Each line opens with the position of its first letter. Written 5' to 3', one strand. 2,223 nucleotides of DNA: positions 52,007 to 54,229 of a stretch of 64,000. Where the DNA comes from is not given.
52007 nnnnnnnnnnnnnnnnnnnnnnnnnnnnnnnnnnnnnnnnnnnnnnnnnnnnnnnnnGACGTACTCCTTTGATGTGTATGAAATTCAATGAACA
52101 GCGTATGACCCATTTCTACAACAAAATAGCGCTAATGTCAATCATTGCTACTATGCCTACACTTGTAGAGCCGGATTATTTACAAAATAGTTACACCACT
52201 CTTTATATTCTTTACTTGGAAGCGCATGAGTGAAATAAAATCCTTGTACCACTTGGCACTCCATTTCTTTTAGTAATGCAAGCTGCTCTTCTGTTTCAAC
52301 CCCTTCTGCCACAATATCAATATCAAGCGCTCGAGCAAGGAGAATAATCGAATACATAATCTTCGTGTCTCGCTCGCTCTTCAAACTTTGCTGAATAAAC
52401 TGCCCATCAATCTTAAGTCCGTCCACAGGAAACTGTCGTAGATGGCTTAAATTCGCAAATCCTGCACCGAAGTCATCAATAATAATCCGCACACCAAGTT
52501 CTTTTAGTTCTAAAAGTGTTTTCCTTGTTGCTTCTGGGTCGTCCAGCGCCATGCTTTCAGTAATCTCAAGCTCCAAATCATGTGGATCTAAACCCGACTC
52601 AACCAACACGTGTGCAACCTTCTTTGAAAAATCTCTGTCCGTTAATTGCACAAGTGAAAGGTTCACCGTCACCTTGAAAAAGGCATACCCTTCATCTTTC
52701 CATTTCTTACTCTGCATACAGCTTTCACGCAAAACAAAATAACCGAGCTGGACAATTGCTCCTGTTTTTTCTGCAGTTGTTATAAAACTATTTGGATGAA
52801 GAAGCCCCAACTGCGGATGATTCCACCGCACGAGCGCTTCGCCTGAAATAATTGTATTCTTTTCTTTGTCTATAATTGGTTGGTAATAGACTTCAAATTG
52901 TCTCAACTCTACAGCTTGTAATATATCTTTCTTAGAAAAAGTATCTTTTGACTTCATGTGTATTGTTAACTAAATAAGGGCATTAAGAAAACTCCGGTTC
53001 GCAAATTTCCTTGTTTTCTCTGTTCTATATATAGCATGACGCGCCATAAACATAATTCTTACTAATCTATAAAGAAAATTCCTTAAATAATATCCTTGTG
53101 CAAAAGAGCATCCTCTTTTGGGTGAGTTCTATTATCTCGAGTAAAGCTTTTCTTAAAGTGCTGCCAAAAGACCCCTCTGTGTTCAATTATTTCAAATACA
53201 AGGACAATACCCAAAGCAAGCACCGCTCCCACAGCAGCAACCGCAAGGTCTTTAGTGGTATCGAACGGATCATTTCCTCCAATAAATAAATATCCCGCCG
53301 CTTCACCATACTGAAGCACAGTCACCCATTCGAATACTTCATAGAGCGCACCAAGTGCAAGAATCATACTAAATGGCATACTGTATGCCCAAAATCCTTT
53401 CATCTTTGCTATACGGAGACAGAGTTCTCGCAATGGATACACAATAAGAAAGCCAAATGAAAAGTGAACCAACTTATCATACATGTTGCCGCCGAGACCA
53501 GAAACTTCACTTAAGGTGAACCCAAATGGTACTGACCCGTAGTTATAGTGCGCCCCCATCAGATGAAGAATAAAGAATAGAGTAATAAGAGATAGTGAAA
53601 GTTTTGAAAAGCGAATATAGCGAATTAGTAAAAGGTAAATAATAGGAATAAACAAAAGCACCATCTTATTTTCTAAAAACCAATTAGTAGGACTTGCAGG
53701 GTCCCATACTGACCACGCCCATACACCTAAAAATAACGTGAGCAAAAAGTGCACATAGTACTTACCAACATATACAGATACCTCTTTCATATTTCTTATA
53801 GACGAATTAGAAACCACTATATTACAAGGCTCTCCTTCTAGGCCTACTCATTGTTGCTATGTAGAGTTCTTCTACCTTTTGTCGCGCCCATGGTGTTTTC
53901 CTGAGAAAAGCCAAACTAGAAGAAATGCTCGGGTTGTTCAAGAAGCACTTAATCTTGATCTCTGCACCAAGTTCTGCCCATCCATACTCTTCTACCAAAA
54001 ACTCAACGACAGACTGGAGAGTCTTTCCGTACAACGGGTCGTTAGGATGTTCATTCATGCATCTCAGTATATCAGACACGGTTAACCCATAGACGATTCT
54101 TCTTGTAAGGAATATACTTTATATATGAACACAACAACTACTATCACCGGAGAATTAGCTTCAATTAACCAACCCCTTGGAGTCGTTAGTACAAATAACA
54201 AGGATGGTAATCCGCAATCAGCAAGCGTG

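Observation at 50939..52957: c-di-GMP module: EAL phosphodiesterase plus a pseudo-receiver/degenerate-GGDEF protein with intact I-site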

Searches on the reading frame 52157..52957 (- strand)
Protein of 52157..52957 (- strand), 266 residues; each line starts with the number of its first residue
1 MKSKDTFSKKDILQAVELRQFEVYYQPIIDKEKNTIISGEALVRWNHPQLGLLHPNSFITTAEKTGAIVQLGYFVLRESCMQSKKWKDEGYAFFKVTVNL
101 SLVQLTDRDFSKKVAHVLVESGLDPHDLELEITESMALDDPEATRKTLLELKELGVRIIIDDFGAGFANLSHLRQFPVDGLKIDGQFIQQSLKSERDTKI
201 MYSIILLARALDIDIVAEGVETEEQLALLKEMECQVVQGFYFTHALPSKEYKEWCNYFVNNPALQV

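Call 3: search_protein_families(library=pfam, proteins=[window:52157-52957:-], max_evalue=0.1)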
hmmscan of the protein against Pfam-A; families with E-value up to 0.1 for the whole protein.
window:52157-52957:- (266 aa): 1 family
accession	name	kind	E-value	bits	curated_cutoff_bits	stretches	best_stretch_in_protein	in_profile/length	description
PF00563.25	EAL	-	2.2e-71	240.4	31.3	1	11-243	3-234/236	EAL domain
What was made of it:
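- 52157..52957 (-): Stand-alone EAL phosphodiesterase gene (266 aa, no sensor domain). All catalytic residues are present. Loop 6 reads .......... Pfam EAL 2.2e-71 (call 3).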

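Call 4: search_protein_families(library=ncbifam, proteins=[window:52157-52957:-], max_evalue=0.1)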
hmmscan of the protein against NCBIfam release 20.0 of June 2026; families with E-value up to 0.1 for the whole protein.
window:52157-52957:- (266 aa): 15 families
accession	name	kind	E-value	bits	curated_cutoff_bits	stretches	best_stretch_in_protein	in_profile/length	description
NF045675.1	PhdiestaseDibA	equivalog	1.7e-70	238.1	980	1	11-250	381-620/623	phosphodiesterase DibA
NF052458.1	PhdiestGepA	equivalog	1e-67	229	1200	1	7-251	591-837/840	phosphodiesterase GepA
NF008467.0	PRK11359.1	equivalog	1.3e-61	208.6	857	1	14-256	551-793/800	oxygen-sensing cyclic-di-GMP phosphodiesterase DosP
NF007474.0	PRK10060.1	equivalog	3.9e-61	207.1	782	1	12-256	413-655/663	cyclic di-GMP phosphodiesterase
NF008807.1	PRK11829.1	equivalog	6e-55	186.6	733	1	9-259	417-664/670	biofilm formation regulator HmsP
NF053781.1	cdiGMPphdstlr2612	equivalog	2.7e-54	184.3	1600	1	10-251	1018-1261/1268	Tlr1612 family c-di-GMP phosphodiesterase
NF007839.0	PRK10551.1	equivalog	1.1e-47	162.8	461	1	8-256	264-511/518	cyclic di-GMP phosphodiesterase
NF052596.1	RR_EAL_PvrR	equivalog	2.3e-47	161.5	580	1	5-253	140-387/398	response regulator cyclic di-GMP phosphodiesterase PvrR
NF007298.0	PRK09776.1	equivalog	3.4e-26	91.5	1135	1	19-251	875-1102/1111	diguanylate cyclase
NF052265.1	EAL_dom_RimA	equivalog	1.4e-22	80.2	430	1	129-245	117-233/248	S6 modification regulatory phosphodiesterase RimA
NF045673.1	c-di-GMPRcptLapD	equivalog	1.6e-22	79.6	1020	1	12-246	417-645/647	cyclic di-GMP receptor LapD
NF051476.1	CDiGphdiTpdA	equivalog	2e-19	69.8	1000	1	16-243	355-568/570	cyclic di-GMP phosphodiesterase TpdA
NF008281.1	PRK11059.1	equivalog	6.4e-17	61.1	663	1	15-245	404-629/633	RNase E specificity factor CsrD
NF008617.0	PRK11596.1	equivalog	3.4e-12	46.2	190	1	128-248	130-245/255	cyclic-guanylate-specific phosphodiesterase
NF051880.1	FlagAsmCDGMPTipF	equivalog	2.8e-07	29.8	600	1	14-244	155-392/421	flagella assembly cyclic-di-GMP phosphodiesterase TipF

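Call 6: search_solved_structures(query=window:52157-52957:-, show_alignments=3, max_evalue=1e-20)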
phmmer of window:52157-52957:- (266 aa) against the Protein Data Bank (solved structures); distinct sequences matched with E-value up to 1e-20: 29.
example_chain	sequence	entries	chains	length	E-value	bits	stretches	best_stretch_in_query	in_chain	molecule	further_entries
4rni_A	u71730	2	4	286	1.7e-56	195.2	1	10-251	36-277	Motility regulator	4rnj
4rnh_A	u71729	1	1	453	6.5e-56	193.4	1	10-251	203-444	Motility regulator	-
5m1t_A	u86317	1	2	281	1.6e-55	192.1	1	10-250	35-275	MucR Phosphodiesterase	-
4rnf_A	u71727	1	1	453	1.6e-54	188.8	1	10-251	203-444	Motility regulator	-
8arv_A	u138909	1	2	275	5.4e-53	183.8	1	9-254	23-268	Bifunctional diguanylate cyclase/phosphodiesterase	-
2r6o_A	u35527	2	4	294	4.3e-51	177.6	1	12-241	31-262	Putative diguanylate cyclase/phosphodiesterase (GGDEF & EAL domains) | PUTATIVE DIGUANYLATE CYCLASE/PHOSPHODIESTERASE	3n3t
5m3c_A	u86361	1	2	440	4.4e-51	177.5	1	11-250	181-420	Diguanylate cyclase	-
4hu3_A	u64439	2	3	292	1.6e-48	169.2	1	13-256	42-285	Oxygen sensor protein DosP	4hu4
9cmf_A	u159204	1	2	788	1.7e-47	165.8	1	13-256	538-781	Oxygen sensor protein DosP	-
9clo_A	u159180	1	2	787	1.8e-47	165.7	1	13-256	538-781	Oxygen sensor protein DosP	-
9bgv_A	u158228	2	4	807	1.8e-47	165.7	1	13-256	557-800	Oxygen sensor protein DosP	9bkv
9cdr_A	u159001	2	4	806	1.8e-47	165.7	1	13-256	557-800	Oxygen sensor protein DosP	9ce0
5yrp_A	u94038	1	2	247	1.2e-46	163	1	22-246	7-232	Sensory box/response regulator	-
3sy8_A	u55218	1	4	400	2.5e-41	145.6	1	9-256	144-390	RocR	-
6hq4_A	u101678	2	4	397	6e-41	144.3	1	10-244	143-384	EAL Enzyme Bd1971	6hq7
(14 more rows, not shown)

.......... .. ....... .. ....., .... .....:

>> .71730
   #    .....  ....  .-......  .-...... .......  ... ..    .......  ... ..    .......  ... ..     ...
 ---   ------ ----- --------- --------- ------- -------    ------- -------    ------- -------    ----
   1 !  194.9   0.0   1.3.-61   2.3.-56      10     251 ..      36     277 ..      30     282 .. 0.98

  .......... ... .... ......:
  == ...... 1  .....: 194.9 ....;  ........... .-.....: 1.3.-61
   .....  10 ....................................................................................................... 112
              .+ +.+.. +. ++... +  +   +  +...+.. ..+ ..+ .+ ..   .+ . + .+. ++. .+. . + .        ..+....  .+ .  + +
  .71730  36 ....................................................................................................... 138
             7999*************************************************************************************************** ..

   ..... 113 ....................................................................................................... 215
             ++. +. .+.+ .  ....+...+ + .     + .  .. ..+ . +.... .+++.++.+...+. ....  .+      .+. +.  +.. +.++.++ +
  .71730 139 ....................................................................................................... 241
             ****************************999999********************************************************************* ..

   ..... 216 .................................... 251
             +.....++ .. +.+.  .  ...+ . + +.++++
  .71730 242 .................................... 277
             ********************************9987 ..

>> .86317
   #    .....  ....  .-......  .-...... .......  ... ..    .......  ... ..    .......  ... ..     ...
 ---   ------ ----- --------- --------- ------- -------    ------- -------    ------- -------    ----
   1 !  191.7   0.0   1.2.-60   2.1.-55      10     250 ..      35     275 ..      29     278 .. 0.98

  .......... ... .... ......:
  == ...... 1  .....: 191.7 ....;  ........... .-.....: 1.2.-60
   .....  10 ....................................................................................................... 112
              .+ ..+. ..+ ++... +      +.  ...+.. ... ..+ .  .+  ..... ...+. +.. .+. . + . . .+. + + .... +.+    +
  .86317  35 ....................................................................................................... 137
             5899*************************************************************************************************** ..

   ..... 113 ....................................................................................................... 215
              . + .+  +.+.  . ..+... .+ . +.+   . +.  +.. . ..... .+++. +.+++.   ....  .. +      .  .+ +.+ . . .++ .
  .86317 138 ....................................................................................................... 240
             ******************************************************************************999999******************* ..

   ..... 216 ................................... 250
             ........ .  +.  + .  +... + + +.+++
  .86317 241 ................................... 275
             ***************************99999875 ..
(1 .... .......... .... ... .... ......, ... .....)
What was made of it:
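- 52157..52957 (-): PDB alignments to the MorA and MucR EAL domains (call 6).
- Closest known: Stand-alone and composite EAL phosphodiesterases. Same: Matches MorA-EAL at E 1.7e-56 and MucR-EAL at 1.6e-55 (call 6).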

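Call 27: find_encoding_contigs(protein=window:52157-52957:-, flank=10000, max_places=4)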
Protein window:52157-52957:- (266 aa): 4 contigs read that carry it; 3 places shown.
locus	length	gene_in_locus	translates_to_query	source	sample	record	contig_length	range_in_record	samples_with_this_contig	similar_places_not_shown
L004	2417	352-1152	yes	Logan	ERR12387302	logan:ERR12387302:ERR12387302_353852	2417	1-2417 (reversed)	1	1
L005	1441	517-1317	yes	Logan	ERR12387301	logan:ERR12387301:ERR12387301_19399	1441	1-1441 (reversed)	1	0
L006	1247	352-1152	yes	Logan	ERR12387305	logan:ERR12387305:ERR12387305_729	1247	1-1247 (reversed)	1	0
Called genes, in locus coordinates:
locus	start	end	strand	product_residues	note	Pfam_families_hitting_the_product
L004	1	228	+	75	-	?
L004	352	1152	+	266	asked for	PF00563:EAL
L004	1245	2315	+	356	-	PF00072:Response_reg (weak), PF00990:GGDEF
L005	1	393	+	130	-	?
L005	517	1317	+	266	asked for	PF00563:EAL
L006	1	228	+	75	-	?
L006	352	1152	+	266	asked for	PF00563:EAL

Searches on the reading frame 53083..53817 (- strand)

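Call 3: search_protein_families(library=pfam, proteins=[window:53083-53817:-], max_evalue=0.1)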
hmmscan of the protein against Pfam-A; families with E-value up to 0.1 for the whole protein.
window:53083-53817:- (244 aa): 2 families
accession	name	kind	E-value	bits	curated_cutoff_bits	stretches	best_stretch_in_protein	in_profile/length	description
PF09997.14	DUF2238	-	1.1e-35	123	26.4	1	58-194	4-140/140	Predicted membrane protein (DUF2238)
PF20312.3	DUF6608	-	0.035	14.5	24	1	12-84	9-79/131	Family of unknown function (DUF6608)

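Call 87: search_protein_families(library=ncbifam, proteins=[window:53083-53817:-], max_evalue=0.01)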
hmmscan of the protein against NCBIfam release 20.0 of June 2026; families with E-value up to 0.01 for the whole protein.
window:53083-53817:- (244 aa): 1 family
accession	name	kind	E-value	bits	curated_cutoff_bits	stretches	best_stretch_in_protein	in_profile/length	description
NF007369.0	PRK09867.1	equivalog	1.6e-19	70.7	353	1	44-202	32-190/209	hypothetical protein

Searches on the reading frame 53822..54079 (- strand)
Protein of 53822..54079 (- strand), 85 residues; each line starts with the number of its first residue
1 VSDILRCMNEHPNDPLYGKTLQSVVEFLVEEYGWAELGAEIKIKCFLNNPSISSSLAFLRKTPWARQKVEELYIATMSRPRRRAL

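Call 3: search_protein_families(library=pfam, proteins=[window:53822-54079:-], max_evalue=0.1)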
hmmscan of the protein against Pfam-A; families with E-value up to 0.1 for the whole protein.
window:53822-54079:- (85 aa): 2 families
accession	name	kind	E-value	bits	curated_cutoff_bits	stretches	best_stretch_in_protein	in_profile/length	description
PF09905.14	VF530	-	6.7e-31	106.7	27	1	12-74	1-63/63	DNA-binding protein VF530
PF21213.3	PriA-like_WH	-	0.084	13.3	27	0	35-75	8-48/63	Primosomal protein N'-like, winged helix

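Call 87: search_protein_families(library=ncbifam, proteins=[window:53822-54079:-], max_evalue=0.01)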
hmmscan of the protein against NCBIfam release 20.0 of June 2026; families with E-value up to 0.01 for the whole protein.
window:53822-54079:- (85 aa): 0 families
